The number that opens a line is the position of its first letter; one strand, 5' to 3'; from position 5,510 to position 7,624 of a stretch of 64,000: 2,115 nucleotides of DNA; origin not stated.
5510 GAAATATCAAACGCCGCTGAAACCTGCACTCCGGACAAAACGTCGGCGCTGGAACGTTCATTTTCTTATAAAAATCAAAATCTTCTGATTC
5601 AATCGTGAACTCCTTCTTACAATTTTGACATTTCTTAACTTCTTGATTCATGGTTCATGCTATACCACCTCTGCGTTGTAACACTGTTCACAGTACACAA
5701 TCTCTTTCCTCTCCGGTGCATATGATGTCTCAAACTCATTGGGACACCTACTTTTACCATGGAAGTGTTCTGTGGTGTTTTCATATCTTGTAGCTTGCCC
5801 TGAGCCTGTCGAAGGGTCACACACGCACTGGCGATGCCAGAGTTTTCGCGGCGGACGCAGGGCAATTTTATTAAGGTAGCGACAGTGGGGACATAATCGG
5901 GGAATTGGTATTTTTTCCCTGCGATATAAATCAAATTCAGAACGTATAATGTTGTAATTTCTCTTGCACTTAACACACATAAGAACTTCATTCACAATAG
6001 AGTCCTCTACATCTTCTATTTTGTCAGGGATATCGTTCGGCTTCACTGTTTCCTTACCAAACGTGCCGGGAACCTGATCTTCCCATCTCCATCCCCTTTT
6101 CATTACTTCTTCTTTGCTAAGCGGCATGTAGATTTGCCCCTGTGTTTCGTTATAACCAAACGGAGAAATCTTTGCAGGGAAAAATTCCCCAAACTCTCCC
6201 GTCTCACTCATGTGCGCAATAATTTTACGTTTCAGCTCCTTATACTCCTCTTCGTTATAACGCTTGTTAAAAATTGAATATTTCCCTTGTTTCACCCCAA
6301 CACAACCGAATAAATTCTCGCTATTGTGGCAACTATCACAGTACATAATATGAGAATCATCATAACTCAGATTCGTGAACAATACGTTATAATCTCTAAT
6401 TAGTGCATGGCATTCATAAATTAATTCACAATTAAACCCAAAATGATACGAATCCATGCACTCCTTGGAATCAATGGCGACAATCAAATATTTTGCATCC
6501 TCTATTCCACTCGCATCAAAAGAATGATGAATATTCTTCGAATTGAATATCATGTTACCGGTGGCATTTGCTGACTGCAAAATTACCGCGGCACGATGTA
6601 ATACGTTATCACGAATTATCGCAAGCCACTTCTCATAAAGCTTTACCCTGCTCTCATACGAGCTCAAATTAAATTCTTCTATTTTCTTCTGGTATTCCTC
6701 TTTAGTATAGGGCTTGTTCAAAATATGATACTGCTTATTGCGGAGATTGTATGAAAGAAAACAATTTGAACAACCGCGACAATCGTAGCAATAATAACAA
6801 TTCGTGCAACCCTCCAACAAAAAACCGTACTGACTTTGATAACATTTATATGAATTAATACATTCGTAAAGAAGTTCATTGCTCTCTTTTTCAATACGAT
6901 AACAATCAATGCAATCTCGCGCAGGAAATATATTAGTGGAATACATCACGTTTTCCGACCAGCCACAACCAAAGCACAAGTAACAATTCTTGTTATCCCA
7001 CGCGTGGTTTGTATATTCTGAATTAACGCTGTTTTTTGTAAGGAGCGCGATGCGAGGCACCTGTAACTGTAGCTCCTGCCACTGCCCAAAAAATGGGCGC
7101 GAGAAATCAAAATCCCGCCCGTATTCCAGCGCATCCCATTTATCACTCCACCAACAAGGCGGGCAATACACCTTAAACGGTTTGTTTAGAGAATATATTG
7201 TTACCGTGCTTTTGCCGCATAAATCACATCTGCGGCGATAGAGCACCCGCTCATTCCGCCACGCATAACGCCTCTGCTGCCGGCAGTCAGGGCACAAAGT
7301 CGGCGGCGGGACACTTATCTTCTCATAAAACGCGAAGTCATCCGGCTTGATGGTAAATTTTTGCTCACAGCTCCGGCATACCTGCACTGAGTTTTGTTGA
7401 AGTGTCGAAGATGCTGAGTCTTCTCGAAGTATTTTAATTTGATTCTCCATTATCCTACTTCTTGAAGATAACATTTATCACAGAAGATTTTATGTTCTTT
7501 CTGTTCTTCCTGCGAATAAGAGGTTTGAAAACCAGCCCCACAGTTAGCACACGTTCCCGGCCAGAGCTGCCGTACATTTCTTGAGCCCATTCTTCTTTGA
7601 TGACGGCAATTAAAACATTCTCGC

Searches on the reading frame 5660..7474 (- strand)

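Call 61: search_protein_families(library=pfam, proteins=[window:5660-7474:-], max_evalue=0.001)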
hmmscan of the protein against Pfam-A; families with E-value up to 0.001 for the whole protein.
window:5660-7474:- (604 aa): 1 family
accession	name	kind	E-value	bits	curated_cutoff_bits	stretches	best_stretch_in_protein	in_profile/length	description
PF13451.12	zf_Tbcl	-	0.00043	20.6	24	1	31-69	5-44/48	Probable treble clef domain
